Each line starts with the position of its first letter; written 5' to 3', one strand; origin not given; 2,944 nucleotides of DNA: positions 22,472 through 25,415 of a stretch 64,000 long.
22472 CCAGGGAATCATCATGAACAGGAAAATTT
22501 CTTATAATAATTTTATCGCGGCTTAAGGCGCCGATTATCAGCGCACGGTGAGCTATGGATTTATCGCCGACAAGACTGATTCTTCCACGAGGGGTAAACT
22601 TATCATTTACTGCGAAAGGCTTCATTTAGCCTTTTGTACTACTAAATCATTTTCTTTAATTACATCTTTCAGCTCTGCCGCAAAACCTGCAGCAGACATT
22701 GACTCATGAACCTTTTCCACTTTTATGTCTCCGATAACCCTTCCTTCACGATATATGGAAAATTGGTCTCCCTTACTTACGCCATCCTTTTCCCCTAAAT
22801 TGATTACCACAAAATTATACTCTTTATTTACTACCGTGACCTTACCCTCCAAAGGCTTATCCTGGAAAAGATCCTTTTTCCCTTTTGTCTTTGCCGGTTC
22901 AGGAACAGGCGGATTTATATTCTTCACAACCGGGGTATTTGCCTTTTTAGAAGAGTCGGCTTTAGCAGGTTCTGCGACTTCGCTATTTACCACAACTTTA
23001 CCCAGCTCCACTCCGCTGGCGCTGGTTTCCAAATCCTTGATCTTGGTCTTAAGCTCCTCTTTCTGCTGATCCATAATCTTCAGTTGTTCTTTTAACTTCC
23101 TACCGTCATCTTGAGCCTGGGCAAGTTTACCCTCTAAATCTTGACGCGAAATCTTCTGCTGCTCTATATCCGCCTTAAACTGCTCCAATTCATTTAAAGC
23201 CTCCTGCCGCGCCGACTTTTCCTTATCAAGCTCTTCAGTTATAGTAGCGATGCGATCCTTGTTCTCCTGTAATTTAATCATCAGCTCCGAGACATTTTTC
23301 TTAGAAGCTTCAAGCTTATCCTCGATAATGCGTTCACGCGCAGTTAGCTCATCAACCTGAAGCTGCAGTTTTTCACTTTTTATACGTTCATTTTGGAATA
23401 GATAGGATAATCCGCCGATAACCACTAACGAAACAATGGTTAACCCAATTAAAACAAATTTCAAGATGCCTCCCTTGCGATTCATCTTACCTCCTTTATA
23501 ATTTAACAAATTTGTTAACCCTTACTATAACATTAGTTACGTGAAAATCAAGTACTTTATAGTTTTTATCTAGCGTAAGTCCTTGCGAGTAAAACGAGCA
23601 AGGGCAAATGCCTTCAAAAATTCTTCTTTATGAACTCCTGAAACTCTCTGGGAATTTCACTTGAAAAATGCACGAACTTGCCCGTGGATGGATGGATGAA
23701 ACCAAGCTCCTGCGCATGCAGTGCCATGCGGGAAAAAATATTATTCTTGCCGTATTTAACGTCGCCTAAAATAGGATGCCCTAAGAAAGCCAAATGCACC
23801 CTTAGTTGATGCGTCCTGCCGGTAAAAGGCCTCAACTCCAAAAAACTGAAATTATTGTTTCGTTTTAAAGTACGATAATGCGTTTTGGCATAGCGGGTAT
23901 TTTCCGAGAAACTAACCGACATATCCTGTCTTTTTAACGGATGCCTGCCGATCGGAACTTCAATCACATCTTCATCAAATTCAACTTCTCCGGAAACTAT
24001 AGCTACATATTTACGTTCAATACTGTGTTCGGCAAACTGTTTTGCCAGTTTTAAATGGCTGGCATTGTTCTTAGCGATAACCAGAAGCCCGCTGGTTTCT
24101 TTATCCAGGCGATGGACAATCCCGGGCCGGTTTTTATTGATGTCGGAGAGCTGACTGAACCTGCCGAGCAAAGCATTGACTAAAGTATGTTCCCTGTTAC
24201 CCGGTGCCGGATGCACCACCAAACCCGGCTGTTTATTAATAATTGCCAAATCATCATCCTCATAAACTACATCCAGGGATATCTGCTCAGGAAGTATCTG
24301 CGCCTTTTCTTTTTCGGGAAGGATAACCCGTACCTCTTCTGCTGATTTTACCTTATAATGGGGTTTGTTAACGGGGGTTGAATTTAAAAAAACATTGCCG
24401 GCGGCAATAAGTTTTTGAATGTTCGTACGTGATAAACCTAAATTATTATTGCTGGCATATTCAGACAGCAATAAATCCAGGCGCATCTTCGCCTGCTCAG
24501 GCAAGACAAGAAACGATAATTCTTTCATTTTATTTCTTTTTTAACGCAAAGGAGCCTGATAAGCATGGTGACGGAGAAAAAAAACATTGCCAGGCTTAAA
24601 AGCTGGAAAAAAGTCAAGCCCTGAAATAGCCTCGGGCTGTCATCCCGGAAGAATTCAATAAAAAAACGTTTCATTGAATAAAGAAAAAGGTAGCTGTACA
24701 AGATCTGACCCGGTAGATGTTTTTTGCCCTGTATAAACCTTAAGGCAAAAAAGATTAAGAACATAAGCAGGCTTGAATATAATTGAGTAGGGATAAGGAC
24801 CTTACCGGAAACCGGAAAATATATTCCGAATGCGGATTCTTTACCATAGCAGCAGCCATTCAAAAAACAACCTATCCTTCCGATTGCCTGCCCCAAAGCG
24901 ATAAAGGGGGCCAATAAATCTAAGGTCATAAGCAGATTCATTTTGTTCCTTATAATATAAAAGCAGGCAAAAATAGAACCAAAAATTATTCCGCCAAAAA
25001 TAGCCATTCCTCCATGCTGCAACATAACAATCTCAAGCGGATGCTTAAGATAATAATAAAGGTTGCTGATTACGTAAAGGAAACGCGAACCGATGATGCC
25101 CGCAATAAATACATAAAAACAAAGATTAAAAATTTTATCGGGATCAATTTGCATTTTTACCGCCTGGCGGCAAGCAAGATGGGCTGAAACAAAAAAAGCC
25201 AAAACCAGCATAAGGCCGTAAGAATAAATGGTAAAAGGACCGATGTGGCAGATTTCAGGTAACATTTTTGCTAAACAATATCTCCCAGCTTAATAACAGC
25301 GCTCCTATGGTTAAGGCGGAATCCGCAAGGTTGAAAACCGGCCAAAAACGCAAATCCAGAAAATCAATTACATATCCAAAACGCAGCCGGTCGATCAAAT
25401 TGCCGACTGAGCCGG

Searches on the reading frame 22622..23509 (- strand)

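Call 24: search_protein_families(library=pfam, proteins=[window:22622-23509:-], max_evalue=0.001)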
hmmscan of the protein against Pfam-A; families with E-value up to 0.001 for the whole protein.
window:22622-23509:- (295 aa): 2 families
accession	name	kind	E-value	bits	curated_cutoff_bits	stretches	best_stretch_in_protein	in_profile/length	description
PF16538.11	FlgT_C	-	1.3e-06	29.2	27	1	234-261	4-31/77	Flagellar assembly protein T, C-terminal domain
PF06785.16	UPF0242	-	0.00073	20.1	33.5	0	17-161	37-184/194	Uncharacterised protein family (UPF0242) N-terminus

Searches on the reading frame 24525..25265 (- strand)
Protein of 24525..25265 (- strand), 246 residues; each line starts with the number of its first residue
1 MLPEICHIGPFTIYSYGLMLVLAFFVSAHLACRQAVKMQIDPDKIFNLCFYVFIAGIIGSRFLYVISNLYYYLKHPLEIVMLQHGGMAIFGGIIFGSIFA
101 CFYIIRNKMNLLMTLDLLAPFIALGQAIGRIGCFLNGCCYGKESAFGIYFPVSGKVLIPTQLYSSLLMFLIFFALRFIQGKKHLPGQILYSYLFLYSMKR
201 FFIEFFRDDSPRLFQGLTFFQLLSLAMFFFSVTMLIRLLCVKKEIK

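Call 24: search_protein_families(library=pfam, proteins=[window:24525-25265:-], max_evalue=0.001)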
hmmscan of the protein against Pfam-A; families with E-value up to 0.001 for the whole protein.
window:24525-25265:- (246 aa): 1 family
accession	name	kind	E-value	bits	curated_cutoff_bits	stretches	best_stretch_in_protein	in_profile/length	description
PF01790.23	LGT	-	1.9e-62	211.2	24.9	1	3-236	1-239/240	Prolipoprotein diacylglyceryl transferase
